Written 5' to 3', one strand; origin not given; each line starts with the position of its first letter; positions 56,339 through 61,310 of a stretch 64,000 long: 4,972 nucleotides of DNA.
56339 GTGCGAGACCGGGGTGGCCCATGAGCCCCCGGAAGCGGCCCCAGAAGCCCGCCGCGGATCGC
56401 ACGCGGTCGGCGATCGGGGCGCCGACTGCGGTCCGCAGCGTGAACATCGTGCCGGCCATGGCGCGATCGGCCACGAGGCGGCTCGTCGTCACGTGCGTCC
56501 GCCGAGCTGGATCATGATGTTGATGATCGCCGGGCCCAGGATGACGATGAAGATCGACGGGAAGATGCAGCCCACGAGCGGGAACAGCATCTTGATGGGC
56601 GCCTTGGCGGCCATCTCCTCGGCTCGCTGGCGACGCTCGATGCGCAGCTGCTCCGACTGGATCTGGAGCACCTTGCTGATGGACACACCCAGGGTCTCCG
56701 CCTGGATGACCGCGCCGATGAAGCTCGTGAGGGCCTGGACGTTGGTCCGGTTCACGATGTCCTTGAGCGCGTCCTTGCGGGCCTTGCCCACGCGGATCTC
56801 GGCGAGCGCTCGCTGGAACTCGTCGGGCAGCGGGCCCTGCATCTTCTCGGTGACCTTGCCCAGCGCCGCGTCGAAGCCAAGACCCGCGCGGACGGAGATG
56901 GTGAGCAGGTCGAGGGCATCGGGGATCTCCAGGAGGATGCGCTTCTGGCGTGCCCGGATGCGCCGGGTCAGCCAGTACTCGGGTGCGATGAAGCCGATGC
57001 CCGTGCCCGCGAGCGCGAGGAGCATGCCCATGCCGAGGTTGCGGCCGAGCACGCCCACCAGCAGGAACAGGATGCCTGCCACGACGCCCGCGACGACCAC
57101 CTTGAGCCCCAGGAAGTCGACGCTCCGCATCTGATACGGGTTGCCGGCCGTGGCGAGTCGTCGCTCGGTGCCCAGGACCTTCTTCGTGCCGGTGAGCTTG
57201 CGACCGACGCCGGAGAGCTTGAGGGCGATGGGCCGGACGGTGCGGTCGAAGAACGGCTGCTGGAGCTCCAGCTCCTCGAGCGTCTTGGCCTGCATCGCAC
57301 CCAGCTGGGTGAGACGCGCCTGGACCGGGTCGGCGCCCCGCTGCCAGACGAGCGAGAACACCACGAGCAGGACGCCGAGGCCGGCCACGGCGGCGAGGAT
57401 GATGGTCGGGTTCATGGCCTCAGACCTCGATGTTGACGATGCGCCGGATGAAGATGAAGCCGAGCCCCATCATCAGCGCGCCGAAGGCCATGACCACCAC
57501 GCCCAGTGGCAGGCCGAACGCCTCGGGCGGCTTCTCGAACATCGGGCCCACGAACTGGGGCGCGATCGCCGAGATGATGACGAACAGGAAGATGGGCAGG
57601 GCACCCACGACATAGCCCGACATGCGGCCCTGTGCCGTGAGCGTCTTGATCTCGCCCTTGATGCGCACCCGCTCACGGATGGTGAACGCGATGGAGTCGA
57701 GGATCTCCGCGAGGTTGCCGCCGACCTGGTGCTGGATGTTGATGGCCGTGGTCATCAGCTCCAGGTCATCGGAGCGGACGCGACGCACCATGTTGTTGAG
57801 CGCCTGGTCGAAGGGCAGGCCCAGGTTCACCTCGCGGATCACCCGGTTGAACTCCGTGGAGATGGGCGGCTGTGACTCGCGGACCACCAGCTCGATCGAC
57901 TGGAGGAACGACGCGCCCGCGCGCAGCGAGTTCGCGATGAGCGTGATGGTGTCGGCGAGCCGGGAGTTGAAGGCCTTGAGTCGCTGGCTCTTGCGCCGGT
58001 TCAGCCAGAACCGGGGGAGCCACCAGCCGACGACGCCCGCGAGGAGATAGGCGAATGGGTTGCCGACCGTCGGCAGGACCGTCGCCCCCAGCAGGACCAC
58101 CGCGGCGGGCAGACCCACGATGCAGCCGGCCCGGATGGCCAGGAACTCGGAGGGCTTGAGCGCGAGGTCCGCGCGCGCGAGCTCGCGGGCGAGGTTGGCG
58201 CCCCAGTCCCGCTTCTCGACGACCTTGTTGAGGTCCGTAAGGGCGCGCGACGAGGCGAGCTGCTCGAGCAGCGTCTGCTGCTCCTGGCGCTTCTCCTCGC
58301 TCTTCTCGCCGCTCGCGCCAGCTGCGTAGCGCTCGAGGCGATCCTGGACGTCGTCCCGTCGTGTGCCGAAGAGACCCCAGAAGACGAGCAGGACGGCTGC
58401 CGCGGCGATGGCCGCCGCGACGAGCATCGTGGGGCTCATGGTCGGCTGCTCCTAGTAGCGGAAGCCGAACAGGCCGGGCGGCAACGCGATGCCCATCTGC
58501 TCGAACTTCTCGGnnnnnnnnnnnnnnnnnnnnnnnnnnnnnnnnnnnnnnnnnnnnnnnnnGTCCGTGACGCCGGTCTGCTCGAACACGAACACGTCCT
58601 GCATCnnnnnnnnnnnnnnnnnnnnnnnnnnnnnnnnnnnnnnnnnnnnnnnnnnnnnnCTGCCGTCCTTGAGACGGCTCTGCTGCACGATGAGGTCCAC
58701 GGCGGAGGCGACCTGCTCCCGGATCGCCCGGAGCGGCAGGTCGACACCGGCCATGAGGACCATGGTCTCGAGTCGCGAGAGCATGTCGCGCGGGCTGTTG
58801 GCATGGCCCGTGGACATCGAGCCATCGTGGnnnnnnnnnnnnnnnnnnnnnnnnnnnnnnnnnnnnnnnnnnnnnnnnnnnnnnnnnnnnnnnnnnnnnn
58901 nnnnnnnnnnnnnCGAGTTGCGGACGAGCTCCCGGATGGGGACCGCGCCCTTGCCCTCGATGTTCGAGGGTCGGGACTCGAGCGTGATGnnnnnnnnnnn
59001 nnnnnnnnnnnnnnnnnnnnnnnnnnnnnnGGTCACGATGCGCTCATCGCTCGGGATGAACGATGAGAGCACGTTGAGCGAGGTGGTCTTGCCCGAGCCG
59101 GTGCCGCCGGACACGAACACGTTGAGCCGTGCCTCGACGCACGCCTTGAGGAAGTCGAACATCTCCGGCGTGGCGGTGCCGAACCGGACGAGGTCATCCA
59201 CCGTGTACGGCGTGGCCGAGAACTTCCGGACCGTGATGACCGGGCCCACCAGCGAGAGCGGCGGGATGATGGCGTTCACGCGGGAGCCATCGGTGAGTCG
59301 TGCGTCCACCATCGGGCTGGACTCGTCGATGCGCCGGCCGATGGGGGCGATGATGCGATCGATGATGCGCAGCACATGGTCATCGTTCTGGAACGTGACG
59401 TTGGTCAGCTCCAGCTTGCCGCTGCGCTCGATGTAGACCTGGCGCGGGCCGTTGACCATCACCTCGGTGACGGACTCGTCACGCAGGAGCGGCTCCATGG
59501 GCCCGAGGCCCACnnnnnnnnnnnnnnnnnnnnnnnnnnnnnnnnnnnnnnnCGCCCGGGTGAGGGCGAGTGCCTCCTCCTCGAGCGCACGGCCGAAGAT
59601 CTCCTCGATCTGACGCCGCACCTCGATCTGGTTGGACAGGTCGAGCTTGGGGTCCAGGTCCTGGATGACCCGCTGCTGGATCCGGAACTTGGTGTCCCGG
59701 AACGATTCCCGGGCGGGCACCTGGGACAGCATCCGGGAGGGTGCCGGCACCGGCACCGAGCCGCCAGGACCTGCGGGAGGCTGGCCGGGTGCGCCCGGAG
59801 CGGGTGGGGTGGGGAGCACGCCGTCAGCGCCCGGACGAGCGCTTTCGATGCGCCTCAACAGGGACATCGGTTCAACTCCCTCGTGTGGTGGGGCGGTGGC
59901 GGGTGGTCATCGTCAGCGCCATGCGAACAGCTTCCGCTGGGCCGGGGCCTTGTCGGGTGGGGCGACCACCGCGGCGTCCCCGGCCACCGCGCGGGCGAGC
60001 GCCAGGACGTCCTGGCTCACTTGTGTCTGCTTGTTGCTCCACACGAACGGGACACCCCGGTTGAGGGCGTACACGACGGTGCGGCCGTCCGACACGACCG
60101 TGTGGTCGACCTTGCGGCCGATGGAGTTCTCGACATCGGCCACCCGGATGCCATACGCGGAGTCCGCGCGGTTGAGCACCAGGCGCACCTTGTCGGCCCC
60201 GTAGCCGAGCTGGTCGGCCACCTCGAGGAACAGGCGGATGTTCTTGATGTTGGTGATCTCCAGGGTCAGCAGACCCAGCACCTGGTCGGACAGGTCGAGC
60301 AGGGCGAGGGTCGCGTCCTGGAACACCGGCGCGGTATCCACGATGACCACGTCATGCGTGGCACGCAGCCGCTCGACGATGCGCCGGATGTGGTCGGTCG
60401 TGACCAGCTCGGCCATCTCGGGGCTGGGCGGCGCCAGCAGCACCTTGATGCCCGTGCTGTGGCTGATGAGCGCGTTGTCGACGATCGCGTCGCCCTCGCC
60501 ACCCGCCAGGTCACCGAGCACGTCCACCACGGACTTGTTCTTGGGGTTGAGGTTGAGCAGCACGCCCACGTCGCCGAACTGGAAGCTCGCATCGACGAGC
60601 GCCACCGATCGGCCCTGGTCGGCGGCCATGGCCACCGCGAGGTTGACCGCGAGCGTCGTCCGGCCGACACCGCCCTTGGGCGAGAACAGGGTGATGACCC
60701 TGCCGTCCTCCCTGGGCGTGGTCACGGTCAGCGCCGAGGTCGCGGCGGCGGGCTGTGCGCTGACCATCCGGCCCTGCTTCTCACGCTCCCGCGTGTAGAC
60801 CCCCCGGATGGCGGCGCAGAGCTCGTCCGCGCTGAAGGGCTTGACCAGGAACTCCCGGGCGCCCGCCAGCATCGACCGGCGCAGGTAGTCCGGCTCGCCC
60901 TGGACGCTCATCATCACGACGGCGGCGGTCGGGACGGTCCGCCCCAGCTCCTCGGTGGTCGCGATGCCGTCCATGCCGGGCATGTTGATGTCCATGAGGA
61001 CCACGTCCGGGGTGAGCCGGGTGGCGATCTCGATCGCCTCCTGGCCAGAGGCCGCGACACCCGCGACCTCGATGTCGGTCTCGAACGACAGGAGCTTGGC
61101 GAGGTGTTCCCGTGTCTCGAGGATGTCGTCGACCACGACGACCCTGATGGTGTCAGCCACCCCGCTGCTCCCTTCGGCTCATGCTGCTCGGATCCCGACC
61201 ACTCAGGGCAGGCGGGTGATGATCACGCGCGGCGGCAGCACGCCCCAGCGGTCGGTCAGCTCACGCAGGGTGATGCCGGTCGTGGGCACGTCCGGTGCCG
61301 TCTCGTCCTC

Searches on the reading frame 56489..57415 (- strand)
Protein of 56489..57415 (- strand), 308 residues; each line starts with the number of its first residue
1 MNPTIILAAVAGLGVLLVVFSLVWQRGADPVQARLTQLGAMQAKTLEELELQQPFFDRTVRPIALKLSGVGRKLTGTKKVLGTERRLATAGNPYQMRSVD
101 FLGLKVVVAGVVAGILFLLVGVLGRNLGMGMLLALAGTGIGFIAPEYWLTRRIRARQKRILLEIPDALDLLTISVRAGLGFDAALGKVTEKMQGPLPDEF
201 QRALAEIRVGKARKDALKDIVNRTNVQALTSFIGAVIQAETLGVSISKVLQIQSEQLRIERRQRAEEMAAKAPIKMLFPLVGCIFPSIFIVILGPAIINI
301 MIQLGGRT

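Call 47: search_protein_families(library=pfam, proteins=[window:56489-57415:-], max_evalue=0.001)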
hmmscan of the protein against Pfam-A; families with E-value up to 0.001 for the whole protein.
window:56489-57415:- (308 aa): 1 family
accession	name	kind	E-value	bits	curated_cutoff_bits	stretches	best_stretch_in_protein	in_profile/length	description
PF00482.28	T2SSF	-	3.1e-18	66.4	25.2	1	168-293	2-124/125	Type II secretion system (T2SS), protein F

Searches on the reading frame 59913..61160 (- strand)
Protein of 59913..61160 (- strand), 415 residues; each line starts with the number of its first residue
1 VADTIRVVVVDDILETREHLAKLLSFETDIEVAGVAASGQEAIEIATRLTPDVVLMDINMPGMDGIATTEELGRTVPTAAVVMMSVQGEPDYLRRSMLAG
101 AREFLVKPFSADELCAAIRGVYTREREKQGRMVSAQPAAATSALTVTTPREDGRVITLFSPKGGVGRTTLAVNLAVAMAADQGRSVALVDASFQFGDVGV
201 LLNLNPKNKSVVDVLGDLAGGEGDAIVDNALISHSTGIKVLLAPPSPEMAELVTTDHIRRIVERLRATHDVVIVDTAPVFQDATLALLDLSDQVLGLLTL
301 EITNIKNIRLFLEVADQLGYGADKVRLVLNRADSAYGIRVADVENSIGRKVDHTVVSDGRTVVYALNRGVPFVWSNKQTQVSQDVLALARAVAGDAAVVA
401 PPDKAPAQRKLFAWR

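Call 11: search_protein_families(library=pfam, proteins=[window:59913-61160:-], max_evalue=0.01)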
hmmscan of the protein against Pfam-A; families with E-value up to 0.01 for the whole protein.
window:59913-61160:- (415 aa): 6 families
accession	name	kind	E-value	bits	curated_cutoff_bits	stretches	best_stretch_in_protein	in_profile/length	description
PF00072.30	Response_reg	-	3.9e-27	95.1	30.2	1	7-119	1-111/111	Response regulator receiver domain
PF13614.12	AAA_31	-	1.6e-13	51.4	27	1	154-313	2-162/177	AAA domain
PF01656.29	CbiA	-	6.6e-10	39.5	25.4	1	156-369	1-122/125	CobQ/CobB/MinD/ParA nucleotide binding domain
PF02374.21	ArsA_ATPase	-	3.3e-08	33.6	24.3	1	247-321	105-176/305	Anion-transporting ATPase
PF10609.15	ParA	-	5.2e-08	33.1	27.1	1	154-208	4-57/246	NUBPL iron-transfer P-loop NTPase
PF09140.17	MipZ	-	0.0012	18.7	20.7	0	155-191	2-37/262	ATPase MipZ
